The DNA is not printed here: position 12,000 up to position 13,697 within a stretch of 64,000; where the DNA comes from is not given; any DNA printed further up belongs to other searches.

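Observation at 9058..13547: cbb3-like cluster whose CcoN homologue has lost every binuclear-centre histidine, linked to a PAS kinase and LuxR regulator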

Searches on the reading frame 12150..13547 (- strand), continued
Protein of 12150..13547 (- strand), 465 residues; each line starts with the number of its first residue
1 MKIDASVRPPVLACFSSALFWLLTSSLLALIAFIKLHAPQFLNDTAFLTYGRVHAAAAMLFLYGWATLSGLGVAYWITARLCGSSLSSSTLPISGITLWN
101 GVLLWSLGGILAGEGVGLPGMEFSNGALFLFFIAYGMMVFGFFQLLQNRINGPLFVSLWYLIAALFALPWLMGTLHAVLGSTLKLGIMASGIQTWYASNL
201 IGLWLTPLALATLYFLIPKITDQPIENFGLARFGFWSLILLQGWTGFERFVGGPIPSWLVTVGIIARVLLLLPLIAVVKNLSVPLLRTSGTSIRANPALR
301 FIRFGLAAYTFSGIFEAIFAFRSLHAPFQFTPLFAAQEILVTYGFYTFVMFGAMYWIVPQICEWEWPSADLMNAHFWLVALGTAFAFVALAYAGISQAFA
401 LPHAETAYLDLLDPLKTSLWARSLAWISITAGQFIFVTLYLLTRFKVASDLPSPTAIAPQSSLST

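Call 32: search_protein_families(library=pfam, proteins=[L017:11393-12046:+, L017:12060-13691:+, L017:13702-14178:+, L017:14292-16223:+, L017:16227-17204:+, L017:17216-17584:+, L024:12093-12851:+, L024:13030-14856:+, L008:12021-12812:+, L017:9232-9741:-], max_evalue=0.001)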
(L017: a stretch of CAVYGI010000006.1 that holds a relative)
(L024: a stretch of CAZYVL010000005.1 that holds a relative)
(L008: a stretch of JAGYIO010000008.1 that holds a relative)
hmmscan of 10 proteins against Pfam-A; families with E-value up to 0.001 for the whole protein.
L017:11393-12046:+ (217 aa): 2 families
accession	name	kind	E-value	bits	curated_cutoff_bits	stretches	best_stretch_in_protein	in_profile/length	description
PF02433.20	FixO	-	3e-21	76.3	29.6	1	24-163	27-144/219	Cytochrome C oxidase, mono-heme subunit/FixO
PF00034.26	Cytochrom_C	-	0.00066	21.4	21.3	0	52-147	3-67/90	Cytochrome c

L017:12060-13691:+ (543 aa): 2 families
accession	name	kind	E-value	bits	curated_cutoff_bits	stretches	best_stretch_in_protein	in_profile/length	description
PF00034.26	Cytochrom_C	-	1.4e-24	87.6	21.3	2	289-374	2-88/90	Cytochrome c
PF13442.11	Cytochrome_CBB3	-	2.9e-20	72.8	27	2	98-181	3-68/68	Cytochrome C oxidase, cbb3-type, subunit III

L017:13702-14178:+ (158 aa): 2 families
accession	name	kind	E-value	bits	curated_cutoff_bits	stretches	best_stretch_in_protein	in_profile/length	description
PF00034.26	Cytochrom_C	-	4.5e-12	47.6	21.3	1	29-115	2-89/90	Cytochrome c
PF13442.11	Cytochrome_CBB3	-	5.2e-08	33.5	27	1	27-112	2-68/68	Cytochrome C oxidase, cbb3-type, subunit III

L017:14292-16223:+ (643 aa): 1 family
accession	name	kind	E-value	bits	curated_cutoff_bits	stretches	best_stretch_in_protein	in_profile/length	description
PF00115.25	COX1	-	1.5e-129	433.1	34.8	1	36-533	2-413/436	Cytochrome C and Quinol oxidase polypeptide I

L017:16227-17204:+ (325 aa): 2 families
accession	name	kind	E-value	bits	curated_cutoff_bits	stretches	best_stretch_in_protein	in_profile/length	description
PF00510.24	COX3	-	2.3e-16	60.9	23.8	2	250-323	183-254/258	Cytochrome c oxidase subunit III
PF04238.17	DUF420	-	0.00015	22.5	30.5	1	63-122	3-62/130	Protein of unknown function (DUF420)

L017:17216-17584:+ (122 aa): 1 family
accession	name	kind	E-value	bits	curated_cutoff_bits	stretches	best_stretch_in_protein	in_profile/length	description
PF03626.19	COX4_pro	-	1.5e-11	44.9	28.9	1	33-102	2-70/72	Prokaryotic Cytochrome C oxidase subunit IV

L024:12093-12851:+ (252 aa): 2 families
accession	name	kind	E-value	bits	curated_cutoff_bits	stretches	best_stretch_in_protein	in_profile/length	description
PF00034.26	Cytochrom_C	-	8.7e-13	49.8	21.3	1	108-195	2-90/90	Cytochrome c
PF13442.11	Cytochrome_CBB3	-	1.9e-12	47.8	27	1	107-191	3-68/68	Cytochrome C oxidase, cbb3-type, subunit III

L024:13030-14856:+ (608 aa): 1 family
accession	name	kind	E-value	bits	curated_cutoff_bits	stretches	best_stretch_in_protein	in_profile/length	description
PF00115.25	COX1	-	3.3e-137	458.4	34.8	1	44-531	2-429/436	Cytochrome C and Quinol oxidase polypeptide I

L008:12021-12812:+ (263 aa): 2 families
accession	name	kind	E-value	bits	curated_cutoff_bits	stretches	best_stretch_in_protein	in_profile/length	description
PF00034.26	Cytochrom_C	-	3.1e-15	57.7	21.3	1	100-186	4-88/90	Cytochrome c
PF13442.11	Cytochrome_CBB3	-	5.3e-10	39.9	27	1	100-184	6-68/68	Cytochrome C oxidase, cbb3-type, subunit III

L017:9232-9741:- (169 aa): 0 families

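Call 36: find_encoding_contigs(protein=P0002, flank=5000, max_places=3)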
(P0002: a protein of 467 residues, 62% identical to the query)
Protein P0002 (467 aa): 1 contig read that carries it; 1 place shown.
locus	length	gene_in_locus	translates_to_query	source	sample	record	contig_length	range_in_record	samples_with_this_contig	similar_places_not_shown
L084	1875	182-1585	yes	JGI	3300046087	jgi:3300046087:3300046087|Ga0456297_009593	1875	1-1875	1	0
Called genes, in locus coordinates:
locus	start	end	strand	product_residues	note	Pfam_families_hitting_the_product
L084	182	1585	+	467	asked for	PF00115:COX1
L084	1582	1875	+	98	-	?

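Call 38: find_related_loci(query=A4, collection=metagenome_contigs, flank=10000)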
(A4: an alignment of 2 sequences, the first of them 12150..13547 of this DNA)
Query A4 (465 aa) in metagenome_contigs; peptide patterns used: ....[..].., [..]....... (x = any residue, [..] = any of these).
224 stretches matched a pattern; 3 encode a relative of the query (tblastn E <= 1e-3); 3 distinct loci.
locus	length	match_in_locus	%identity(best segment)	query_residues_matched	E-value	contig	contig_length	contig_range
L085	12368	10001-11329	36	2-445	8e-73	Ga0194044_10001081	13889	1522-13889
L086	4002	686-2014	36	2-445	2e-72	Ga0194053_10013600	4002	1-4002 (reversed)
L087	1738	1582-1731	48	2-51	5e-9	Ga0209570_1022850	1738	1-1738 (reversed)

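Call 51: predict_structure(alignment_id=A1)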
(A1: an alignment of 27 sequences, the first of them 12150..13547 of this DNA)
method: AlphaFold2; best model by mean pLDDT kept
length: 465 residues; sequences in the alignment: 27
mean_pLDDT: 90.0   pTM: 0.92
mean pLDDT of the five models: 90.0, 89.2, 88.3, 88.2, 87.2
residues with pLDDT >= 90: 343; 70-90: 86; 50-70: 25; < 50: 11
segments of 3 or more residues with pLDDT < 50: 455-465
pLDDT, mean of each block of 10 residues (from residue 1): 92 98 97 90 87 93 97 97 94 98 95 75 83 96 93 90 95 80 63 88 97 97 94 97 92 87 96 98 85 83 98 95 89 93 98 97 92 98 97 92 82 86 96 98 82 48 38
secondary structure, 60 per line:
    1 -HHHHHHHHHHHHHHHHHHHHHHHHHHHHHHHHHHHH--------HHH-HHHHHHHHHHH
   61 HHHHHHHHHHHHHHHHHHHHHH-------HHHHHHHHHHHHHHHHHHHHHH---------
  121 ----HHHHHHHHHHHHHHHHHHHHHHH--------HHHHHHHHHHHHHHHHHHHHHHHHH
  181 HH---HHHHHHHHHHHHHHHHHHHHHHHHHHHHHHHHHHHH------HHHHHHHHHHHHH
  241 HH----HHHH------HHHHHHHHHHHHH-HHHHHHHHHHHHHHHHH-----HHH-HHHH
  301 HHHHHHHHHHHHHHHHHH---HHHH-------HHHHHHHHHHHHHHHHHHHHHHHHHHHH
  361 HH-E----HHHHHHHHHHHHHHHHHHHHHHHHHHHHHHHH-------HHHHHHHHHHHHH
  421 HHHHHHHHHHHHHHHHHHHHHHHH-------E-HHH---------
elements in order: H2-37 H50-82 H90-111 H125-147 H156-182 H186-221 H228-242 H247-250 H257-269 H271-287 H297-318 H322-325 H333-362 H369-400 H408-444

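Call 52: search_protein_representatives(protein=window:12150-13547:-)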
Query: 465 residues. Proteins with E-value up to 0.001 (for the whole library): 1512; up to 1e-10: 789; up to 1e-30: 237. The best 150 are listed.
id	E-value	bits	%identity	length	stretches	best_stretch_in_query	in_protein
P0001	0.0e+00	1011.6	100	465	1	1-465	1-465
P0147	1.7e-77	277.6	35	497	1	3-454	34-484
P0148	1.0e-76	275.1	37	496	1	2-434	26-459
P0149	1.4e-76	274.7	36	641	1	3-443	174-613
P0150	1.3e-73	264.9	34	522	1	3-449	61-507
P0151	1.4e-73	264.8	36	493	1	2-458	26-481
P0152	7.2e-73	262.4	35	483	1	3-441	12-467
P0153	1.0e-72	261.9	36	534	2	20-457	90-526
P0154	7.6e-72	259.0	34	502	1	3-462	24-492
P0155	9.4e-72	258.7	33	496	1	3-456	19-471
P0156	3.6e-70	253.5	38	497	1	3-442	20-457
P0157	5.4e-69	249.6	36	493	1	2-438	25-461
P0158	5.9e-69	249.5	37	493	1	2-436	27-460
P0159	9.3e-69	248.9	37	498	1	3-421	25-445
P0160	3.4e-68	247.0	39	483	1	3-439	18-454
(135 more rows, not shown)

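Call 55: search_protein_families(library=ncbifam, proteins=[window:12150-13547:-, L017:9899-11392:+, L008:9905-11404:+], max_evalue=0.001)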
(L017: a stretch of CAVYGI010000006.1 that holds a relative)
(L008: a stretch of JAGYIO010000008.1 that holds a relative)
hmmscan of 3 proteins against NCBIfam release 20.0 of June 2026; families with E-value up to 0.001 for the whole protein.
window:12150-13547:- (465 aa): 2 families
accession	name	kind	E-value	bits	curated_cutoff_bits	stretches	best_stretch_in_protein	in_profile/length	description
NF011053.0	PRK14485.1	subfamily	1.2e-31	109.7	1080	1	17-443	21-453/716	putative bifunctional cbb3-type cytochrome c oxidase subunit I/II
TIGR00780.1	ccoN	equivalog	1.5e-26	93.4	583.15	1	19-399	16-407/474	cytochrome-c oxidase, cbb3-type subunit I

L017:9899-11392:+ (497 aa): 3 families
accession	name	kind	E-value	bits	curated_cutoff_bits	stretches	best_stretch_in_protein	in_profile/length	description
TIGR00780.1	ccoN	equivalog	2.7e-34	118.9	583.15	1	47-436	11-412/474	cytochrome-c oxidase, cbb3-type subunit I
NF011053.0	PRK14485.1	subfamily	6.9e-33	113.8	1080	1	44-431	15-408/716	putative bifunctional cbb3-type cytochrome c oxidase subunit I/II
TIGR02891.1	CtaD_CoxA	equivalog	2e-06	26.8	670.75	1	248-428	250-427/504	cytochrome c oxidase subunit I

L008:9905-11404:+ (499 aa): 4 families
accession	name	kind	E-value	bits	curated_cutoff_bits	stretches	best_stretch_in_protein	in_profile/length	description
TIGR00780.1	ccoN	equivalog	2.3e-70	237.8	583.15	1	47-474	14-459/474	cytochrome-c oxidase, cbb3-type subunit I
NF011053.0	PRK14485.1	subfamily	1.2e-60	205.6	1080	1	43-471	17-458/716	putative bifunctional cbb3-type cytochrome c oxidase subunit I/II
TIGR02891.1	CtaD_CoxA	equivalog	1.2e-10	40.7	670.75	1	222-474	228-470/504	cytochrome c oxidase subunit I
NF041075.1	quin_ox_SoxB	equivalog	2.7e-05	23.4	700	1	184-373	174-356/468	proton pump complex quinol oxidase subunit SoxB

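Call 56: fold_search(model_id=the predicted structure, library=pdb)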
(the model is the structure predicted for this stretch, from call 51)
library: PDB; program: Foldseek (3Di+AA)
matches with E <= 10: 322; with E <= 0.001: 95
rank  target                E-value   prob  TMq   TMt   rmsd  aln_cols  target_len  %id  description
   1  9g6b_A                2.8e-19  1.00  0.88  0.88   2.4       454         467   20  cbb3-2 NOH complex (released 2026-01-28)
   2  8smr_E                4.6e-19  1.00  0.90  0.90   2.3       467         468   20  cytochrome bc1-cbb3 supercomplex from Pseudomonas aeruginosa (released 2023-10-11)
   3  3mk7_D                1.0e-18  1.00  0.89  0.90   2.0       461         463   21  The structure of CBB3 cytochrome oxidase (released 2010-08-04)
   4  3mk7_A                1.1e-18  1.00  0.90  0.90   2.4       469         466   20  The structure of CBB3 cytochrome oxidase (released 2010-08-04)
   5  3mk7_G                2.0e-18  1.00  0.90  0.90   2.3       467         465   20  The structure of CBB3 cytochrome oxidase (released 2010-08-04)
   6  9g83_t                4.7e-18  1.00  0.89  0.88   3.1       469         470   18  Respiratory supercomplex CI1-CIII2-CIV2-(cbb3)1 from alphaproteobacterium (released 2026-02-04)
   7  6xkw_n                7.9e-17  1.00  0.88  0.87   2.8       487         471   18  R. capsulatus CIII2CIV bipartite super-complex (SC-2A) with CcoH/cy (released 2020-12-30)
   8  4xyd_A                2.4e-11  1.00  0.81  0.85   3.5       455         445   16  Nitric oxide reductase from Roseobacter denitrificans (RdNOR) (released 2016-05-25)
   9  3o0r_B                7.3e-11  1.00  0.76  0.78   4.0       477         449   17  Crystal structure of nitric oxide reductase from Pseudomonas aeruginosa in complex with antibody fragment (released 2010-12-29)
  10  4g7s_A                1.9e-09  1.00  0.78  0.66   5.2       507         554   18  Structure of Recombinant Cytochrome ba3 Oxidase mutant V236I from Thermus thermophilus (released 2013-07-24)
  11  4g7q_A                4.0e-09  1.00  0.76  0.65   5.2       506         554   17  Structure of Recombinant Cytochrome ba3 Oxidase mutant V236L from Thermus thermophilus (released 2013-07-24)
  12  3s3b_A                4.0e-09  1.00  0.76  0.65   5.5       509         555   17  Structure of Thermus thermophilus cytochrome ba3 oxidase 240s after Xe depressurization (released 2012-05-23)
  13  1ehk_A                4.3e-09  1.00  0.74  0.65   5.5       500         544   18  CRYSTAL STRUCTURE OF THE ABERRANT BA3-CYTOCHROME-C OXIDASE FROM THERMUS THERMOPHILUS (released 2001-02-22)
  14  3bvd_A                4.5e-09  1.00  0.78  0.67   5.2       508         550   17  Structure of Surface-engineered Cytochrome ba3 Oxidase from Thermus thermophilus under Xenon Pressure, 100psi 5min (released 2008-05-20)
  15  4n4y_A                4.9e-09  1.00  0.77  0.66   5.2       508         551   18  Structure of Recombinant Cytochrome ba3 Oxidase mutant G232V from Thermus thermophilus (released 2014-10-08)
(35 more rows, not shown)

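Call 67: find_encoding_contigs(protein=P0022, flank=10000, max_places=1)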
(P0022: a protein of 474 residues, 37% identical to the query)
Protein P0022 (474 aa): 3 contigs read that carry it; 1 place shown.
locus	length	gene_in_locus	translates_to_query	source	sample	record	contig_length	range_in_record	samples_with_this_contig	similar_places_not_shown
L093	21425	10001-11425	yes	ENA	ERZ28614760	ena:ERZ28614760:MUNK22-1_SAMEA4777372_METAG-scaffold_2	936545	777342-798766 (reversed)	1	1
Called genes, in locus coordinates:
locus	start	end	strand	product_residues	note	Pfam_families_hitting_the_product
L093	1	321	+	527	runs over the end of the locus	PF10150:RNase_E_G, PF20833:RNase_E_G_Thio (weak)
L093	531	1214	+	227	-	-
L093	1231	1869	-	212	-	PF02643:DUF192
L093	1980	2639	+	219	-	PF14522:Cytochrome_C7 (weak), PF14537:Cytochrom_c3_2 (faint), PF22113:Mtrc-MtrF_II-IV_dom (faint), PF02085:Cytochrom_CIII (weak), PF14522:Cytochrome_C7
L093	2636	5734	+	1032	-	PF01568:Molydop_binding, PF12838:Fer4_7 (faint), PF13183:Fer4_8 (faint), PF13247:Fer4_11 (weak)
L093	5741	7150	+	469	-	PF03916:NrfD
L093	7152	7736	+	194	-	PF11821:ActD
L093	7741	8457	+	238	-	PF00034:Cytochrom_C (weak), PF13442:Cytochrome_CBB3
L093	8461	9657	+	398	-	-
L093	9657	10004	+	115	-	-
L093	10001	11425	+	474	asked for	PF00115:COX1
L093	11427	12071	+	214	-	PF02433:FixO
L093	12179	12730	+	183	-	PF00034:Cytochrom_C, PF13442:Cytochrome_CBB3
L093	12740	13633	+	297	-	PF02790:COX2_TM, PF00116:COX2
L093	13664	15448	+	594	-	PF00115:COX1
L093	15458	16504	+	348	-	PF02628:COX15-CtaA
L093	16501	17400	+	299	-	PF01040:UbiA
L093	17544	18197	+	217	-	PF00510:COX3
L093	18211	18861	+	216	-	PF00578:AhpC-TSA, PF02630:SCO1-SenC, PF08534:Redoxin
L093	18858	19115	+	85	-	-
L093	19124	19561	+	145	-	PF04238:DUF420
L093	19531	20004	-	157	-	-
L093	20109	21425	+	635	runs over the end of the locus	PF13520:AA_permease_2, PF00582:Usp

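Call 68: find_encoding_contigs(protein=P0009, flank=10000, max_places=1)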
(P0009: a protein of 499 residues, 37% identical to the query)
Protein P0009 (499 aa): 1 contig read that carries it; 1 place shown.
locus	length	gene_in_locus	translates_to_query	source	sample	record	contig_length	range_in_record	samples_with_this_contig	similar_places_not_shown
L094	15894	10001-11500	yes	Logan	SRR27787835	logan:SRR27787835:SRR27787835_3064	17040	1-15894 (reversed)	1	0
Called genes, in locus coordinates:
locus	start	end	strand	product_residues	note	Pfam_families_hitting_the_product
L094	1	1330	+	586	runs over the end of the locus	-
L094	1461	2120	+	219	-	PF02085:Cytochrom_CIII (faint), PF14522:Cytochrome_C7 (weak), PF14537:Cytochrom_c3_2 (faint), PF22113:Mtrc-MtrF_II-IV_dom (weak), PF14522:Cytochrome_C7 (weak)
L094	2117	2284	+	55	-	-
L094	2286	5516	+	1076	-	PF01568:Molydop_binding (weak), PF13183:Fer4_8 (faint), PF12838:Fer4_7 (weak), PF13247:Fer4_11 (weak)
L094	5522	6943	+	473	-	PF03916:NrfD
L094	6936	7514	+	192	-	PF11821:ActD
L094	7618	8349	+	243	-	PF00034:Cytochrom_C (weak), PF13442:Cytochrome_CBB3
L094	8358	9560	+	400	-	-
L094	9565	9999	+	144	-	-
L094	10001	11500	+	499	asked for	PF00115:COX1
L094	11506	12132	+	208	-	PF02433:FixO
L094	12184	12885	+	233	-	PF00034:Cytochrom_C, PF13442:Cytochrome_CBB3 (weak)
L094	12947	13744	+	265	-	PF02790:COX2_TM, PF00116:COX2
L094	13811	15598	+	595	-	PF00115:COX1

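Call 69: find_encoding_contigs(protein=P0023, flank=10000, max_places=1)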
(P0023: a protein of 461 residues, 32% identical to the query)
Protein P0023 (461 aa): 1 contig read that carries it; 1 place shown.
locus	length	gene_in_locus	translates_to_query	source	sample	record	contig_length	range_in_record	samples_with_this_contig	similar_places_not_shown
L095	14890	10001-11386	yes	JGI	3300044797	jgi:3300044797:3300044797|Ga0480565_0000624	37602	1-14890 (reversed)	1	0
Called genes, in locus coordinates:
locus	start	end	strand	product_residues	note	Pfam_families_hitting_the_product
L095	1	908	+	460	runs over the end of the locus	PF00206:Lyase_1, PF10415:FumaraseC_C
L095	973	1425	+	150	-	PF13453:Zn_ribbon_TFIIB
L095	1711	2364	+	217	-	PF02085:Cytochrom_CIII (faint), PF14522:Cytochrome_C7 (weak), PF22113:Mtrc-MtrF_II-IV_dom (faint), PF14522:Cytochrome_C7 (weak), PF14537:Cytochrom_c3_2 (weak)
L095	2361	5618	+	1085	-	PF13237:Fer4_10 (faint), PF12838:Fer4_7 (weak), PF13247:Fer4_11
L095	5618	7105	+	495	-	PF03916:NrfD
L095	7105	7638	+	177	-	PF11821:ActD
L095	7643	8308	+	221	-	PF00034:Cytochrom_C (weak), PF13442:Cytochrome_CBB3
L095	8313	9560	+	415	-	-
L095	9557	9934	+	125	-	-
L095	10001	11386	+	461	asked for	PF00115:COX1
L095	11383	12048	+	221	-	PF02433:FixO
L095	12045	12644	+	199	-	PF13442:Cytochrome_CBB3, PF00034:Cytochrom_C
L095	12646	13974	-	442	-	PF13205:Big_5 (faint), PF01095:Pectinesterase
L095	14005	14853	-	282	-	-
